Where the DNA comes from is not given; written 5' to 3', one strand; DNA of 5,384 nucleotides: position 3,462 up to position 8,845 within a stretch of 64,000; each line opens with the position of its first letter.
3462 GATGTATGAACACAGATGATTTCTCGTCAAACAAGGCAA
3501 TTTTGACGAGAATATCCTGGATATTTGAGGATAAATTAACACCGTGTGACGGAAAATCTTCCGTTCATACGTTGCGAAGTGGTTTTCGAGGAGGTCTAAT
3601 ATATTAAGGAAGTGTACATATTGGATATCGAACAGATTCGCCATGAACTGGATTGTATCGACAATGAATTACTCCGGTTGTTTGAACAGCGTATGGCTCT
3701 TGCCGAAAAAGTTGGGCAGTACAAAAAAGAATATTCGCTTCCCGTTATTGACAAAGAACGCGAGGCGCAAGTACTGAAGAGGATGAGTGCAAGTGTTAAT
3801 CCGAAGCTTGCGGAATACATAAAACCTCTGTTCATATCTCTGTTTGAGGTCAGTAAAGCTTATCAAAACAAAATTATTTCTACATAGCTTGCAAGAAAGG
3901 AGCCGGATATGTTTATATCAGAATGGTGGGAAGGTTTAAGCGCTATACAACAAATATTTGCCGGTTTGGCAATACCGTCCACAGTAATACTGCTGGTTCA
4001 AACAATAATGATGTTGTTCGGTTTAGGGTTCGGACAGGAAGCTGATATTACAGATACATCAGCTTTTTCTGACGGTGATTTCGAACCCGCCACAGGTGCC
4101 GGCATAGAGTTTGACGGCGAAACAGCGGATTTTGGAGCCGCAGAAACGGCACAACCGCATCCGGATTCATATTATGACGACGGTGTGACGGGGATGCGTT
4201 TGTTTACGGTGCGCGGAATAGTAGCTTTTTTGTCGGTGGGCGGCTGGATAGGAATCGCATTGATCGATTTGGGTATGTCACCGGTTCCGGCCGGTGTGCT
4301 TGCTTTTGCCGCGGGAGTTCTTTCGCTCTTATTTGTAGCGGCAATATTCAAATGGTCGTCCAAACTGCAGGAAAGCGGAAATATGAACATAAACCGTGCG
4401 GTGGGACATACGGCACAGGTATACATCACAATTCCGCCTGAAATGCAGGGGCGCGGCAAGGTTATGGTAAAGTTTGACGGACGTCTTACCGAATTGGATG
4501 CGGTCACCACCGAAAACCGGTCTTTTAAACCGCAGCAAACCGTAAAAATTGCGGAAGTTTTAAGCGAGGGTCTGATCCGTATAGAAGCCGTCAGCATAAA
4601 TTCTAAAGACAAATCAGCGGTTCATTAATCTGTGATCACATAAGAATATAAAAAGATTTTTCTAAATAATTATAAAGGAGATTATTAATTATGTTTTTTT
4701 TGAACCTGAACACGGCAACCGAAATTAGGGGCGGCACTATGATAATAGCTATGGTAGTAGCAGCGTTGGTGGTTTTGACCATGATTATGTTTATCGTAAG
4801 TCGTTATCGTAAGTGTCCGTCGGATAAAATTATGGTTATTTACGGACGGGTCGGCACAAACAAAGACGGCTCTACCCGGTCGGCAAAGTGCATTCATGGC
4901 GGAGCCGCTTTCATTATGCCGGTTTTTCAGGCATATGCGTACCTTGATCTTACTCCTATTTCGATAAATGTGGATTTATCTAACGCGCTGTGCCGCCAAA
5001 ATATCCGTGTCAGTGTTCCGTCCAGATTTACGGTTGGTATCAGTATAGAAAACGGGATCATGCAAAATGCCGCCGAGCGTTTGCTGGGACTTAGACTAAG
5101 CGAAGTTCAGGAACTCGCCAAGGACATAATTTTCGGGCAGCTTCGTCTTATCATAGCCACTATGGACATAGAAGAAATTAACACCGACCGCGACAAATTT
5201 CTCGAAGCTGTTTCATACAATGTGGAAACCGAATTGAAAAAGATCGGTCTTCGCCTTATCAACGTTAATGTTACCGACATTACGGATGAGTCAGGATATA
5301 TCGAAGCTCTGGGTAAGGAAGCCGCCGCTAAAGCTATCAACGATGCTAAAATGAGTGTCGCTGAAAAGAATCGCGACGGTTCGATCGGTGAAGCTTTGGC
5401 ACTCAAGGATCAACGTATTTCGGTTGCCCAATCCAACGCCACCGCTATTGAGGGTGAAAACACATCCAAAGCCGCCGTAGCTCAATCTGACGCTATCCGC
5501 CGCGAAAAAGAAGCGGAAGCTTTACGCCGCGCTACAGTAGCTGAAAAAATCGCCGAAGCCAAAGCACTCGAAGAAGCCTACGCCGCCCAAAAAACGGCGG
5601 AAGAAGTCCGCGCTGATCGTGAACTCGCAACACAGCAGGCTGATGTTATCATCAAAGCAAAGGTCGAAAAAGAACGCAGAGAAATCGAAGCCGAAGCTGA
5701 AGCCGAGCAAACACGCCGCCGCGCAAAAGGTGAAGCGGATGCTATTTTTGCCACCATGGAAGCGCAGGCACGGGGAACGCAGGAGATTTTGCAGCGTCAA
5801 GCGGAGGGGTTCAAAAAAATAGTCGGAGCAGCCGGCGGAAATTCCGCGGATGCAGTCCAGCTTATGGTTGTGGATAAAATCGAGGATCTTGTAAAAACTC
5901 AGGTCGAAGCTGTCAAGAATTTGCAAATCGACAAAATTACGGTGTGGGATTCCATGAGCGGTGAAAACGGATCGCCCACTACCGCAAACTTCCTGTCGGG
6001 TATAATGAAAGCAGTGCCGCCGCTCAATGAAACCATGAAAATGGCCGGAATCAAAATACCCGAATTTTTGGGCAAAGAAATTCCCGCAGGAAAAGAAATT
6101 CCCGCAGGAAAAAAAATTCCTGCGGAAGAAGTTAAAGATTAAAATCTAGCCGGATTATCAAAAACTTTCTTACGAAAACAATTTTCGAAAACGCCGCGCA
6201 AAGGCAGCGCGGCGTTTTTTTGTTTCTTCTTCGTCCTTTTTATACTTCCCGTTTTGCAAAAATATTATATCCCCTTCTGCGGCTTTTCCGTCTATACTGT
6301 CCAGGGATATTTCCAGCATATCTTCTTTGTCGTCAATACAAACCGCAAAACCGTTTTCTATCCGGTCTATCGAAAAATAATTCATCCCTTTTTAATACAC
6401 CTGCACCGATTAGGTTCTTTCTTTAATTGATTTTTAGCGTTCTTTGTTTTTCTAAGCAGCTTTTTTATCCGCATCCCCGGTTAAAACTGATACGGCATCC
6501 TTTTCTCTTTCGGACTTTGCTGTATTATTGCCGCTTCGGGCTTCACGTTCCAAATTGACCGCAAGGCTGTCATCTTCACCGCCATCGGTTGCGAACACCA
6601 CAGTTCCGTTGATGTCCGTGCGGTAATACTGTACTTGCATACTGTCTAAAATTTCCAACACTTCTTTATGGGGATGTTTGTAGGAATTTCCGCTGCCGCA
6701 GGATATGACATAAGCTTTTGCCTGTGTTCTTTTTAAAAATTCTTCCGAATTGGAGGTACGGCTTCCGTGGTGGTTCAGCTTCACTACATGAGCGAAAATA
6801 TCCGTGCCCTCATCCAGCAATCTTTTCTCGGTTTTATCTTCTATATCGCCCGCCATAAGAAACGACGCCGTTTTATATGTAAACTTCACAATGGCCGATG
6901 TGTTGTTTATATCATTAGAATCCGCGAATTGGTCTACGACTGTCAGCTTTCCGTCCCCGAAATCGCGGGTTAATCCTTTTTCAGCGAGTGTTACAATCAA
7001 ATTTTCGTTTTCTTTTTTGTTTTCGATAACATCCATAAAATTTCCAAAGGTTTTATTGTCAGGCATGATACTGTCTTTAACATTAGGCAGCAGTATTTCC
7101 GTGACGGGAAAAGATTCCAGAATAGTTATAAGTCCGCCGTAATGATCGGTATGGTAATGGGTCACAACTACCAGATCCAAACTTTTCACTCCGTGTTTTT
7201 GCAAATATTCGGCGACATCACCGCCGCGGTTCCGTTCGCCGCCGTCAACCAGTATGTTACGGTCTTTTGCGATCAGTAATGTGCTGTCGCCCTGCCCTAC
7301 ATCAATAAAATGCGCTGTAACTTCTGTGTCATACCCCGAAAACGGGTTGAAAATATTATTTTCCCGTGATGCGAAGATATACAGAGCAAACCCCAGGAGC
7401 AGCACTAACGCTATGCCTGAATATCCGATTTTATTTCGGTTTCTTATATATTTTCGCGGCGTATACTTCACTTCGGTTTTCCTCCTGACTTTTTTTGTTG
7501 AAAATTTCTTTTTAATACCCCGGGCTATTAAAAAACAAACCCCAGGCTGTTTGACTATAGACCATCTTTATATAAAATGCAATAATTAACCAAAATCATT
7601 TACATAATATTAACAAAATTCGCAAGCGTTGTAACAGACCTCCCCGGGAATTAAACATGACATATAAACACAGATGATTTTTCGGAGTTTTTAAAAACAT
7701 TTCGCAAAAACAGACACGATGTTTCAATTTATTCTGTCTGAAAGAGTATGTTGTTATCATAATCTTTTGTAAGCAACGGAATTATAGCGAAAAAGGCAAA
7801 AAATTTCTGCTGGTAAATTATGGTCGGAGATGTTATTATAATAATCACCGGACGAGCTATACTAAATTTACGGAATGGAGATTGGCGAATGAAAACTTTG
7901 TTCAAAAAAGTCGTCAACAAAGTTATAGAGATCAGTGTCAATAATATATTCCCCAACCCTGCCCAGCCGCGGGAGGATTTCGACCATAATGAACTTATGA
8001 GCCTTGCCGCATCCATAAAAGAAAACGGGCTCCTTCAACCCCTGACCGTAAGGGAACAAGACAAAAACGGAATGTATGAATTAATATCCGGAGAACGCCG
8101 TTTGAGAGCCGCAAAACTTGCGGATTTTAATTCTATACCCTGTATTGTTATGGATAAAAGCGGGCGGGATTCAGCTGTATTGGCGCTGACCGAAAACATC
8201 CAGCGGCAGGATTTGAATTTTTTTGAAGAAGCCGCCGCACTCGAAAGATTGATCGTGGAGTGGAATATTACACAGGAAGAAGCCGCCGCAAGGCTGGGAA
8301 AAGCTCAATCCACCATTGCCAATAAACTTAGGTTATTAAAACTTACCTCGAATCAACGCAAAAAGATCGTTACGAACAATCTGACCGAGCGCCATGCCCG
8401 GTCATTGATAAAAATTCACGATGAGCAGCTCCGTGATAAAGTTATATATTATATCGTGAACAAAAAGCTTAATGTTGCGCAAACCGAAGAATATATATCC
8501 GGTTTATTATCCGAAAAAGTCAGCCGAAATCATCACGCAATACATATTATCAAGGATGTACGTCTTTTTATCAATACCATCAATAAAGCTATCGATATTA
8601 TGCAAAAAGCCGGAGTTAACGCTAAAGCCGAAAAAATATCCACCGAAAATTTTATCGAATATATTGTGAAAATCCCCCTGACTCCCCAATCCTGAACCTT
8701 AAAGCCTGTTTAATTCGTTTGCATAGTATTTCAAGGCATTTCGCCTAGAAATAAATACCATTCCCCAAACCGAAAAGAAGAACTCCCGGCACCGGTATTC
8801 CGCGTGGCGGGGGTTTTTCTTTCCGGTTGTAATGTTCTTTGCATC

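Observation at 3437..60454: Novel ~162-bp Correia/MITE-like repeat family with TA flanks (4 full + 1 truncated copy in 64 kb)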

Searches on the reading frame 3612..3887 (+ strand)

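Call 14: search_protein_families(library=ncbifam, proteins=[window:3612-3887:+])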
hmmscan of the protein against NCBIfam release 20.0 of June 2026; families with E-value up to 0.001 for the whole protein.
window:3612-3887:+ (91 aa): 20 families
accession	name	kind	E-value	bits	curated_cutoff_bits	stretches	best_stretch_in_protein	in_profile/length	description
TIGR01805.1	CM_mono_grmpos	equivalog_domain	9.2e-21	73.9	71.2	1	6-85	1-81/81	chorismate mutase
TIGR01791.2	CM_archaeal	equivalog_domain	8e-15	54.6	66.95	1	6-85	1-82/83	chorismate mutase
NF004925.0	PRK06285.1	equivalog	7.1e-13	48.5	77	1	6-90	9-95/99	chorismate mutase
TIGR01808.1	CM_M_hiGC-arch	equivalog_domain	1.5e-11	44.3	52.15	1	6-82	2-73/74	chorismate mutase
NF008400.0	PRK11199.1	equivalog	1.9e-11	43.6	273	1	5-60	4-59/374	bifunctional chorismate mutase/prephenate dehydrogenase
TIGR01806.1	CM_mono2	equivalog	5.1e-11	42.7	74.15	1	19-90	8-81/114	gamma subclass chorismate mutase AroQ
TIGR01807.1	CM_P2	equivalog_domain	2.4e-10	40.6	69.55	1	7-61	2-58/76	chorismate mutase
NF009239.0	PRK12595.1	equivalog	3.2e-10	39.5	279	1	5-86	5-87/360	bifunctional 3-deoxy-7-phosphoheptulonate synthase/chorismate mutase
NF005965.0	PRK08055.1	equivalog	6.8e-10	38.7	179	1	18-86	29-99/182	chorismate mutase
TIGR01799.1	CM_T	equivalog_domain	8.1e-10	38.7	95.9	1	7-57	2-52/83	chorismate mutase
NF005031.0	PRK06443.1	equivalog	8.4e-09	35.1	228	1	3-88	4-80/181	chorismate mutase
NF006691.0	PRK09239.1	equivalog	1.1e-08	35.1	120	1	6-75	12-86/108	chorismate mutase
NF007910.0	PRK10622.1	equivalog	1.7e-08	33.8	577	1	7-87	8-90/386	bifunctional chorismate mutase/prephenate dehydratase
TIGR01797.1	CM_P_1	equivalog_domain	2.4e-08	34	73.7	1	8-85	3-82/83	chorismate mutase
TIGR01803.1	CM-like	subfamily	2.6e-08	33.9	73.35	1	7-56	2-51/82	chorismate mutase family protein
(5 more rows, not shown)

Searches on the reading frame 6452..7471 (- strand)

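Call 14: search_protein_families(library=ncbifam, proteins=[window:6452-7471:-])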
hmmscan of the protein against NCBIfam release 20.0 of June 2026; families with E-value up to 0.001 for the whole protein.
window:6452-7471:- (339 aa): 13 families
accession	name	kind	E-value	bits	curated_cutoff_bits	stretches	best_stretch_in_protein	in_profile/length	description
TIGR00361.1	ComEC_Rec2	equivalog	9.4e-44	149.6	190.05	1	54-289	444-663/663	DNA internalization-related competence protein ComEC/Rec2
NF049846.1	blaAHM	exception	2.5e-27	95.6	590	1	38-298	52-298/304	AHM family subclass B3-like metallo-beta-lactamase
NF008580.0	PRK11539.1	equivalog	3.9e-26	91.6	969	2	186-292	618-725/758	ComEC family protein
NF041809.1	Avs1a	equivalog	6.7e-19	67.9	420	2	182-274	244-340/387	AVAST type 1 anti-phage system MBL fold metallo-hydrolase Avs1a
NF000801.0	PRK00055.1-3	equivalog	1.4e-07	30.9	252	1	63-121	22-77/307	ribonuclease Z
NF058524.1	6A-MBL_enzyme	equivalog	9.6e-07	28.2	220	0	56-116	2-75/346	anti-phage 6A-MBL system MBL-fold protein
NF012229.1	bla_class_B_core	domain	6.2e-06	26.4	100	1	65-117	19-71/139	metallo-beta-lactamase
TIGR03413.1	GSH_gloB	equivalog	8.6e-06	25.3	200.8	1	71-130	21-75/248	hydroxyacylglutathione hydrolase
TIGR02651.1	RNase_Z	equivalog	9e-06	25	292.95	1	63-121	20-75/302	ribonuclease Z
NF033105.1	bla_subclass_B3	equivalog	0.0001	21.7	240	1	63-117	25-81/257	subclass B3 metallo-beta-lactamase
TIGR03307.1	PhnP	equivalog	0.00013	21.5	272.25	0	63-117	39-86/249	phosphonate metabolism protein PhnP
TIGR03675.1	arCOG00543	equivalog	0.00036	18.9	580.2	1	57-114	185-245/631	beta-CASP ribonuclease aCPSF1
NF002553.0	PRK02113.1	equivalog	0.00039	19.9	386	1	63-114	37-83/252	MBL fold metallo-hydrolase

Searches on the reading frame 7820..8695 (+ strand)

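Call 14: search_protein_families(library=ncbifam, proteins=[window:7820-8695:+])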
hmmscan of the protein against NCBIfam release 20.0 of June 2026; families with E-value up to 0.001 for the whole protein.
window:7820-8695:+ (291 aa): 6 families
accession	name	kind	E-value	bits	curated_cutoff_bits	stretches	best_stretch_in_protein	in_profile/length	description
TIGR04285.1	nucleoid_noc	exception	1.1e-84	283.8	315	1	34-286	1-254/255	nucleoid occlusion protein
TIGR00180.1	parB_part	domain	3e-43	147.8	58.45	1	33-211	3-184/186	ParB/RepB/Spo0J family partition protein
TIGR03734.1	PRTRC_parB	hypoth_equivalog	2e-28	99.2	278.6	1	49-230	7-190/555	PRTRC system ParB family protein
TIGR03454.1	partition_RepB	equivalog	1.4e-14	54.2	201.5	1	23-171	50-199/325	plasmid partitioning protein RepB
NF010406.0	PRK13832.1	subfamily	3.4e-14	52.3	640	1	39-173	8-142/578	plasmid partitioning protein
NF010440.0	PRK13866.1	equivalog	1.3e-07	31.1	522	1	59-143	90-174/336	plasmid partitioning protein RepB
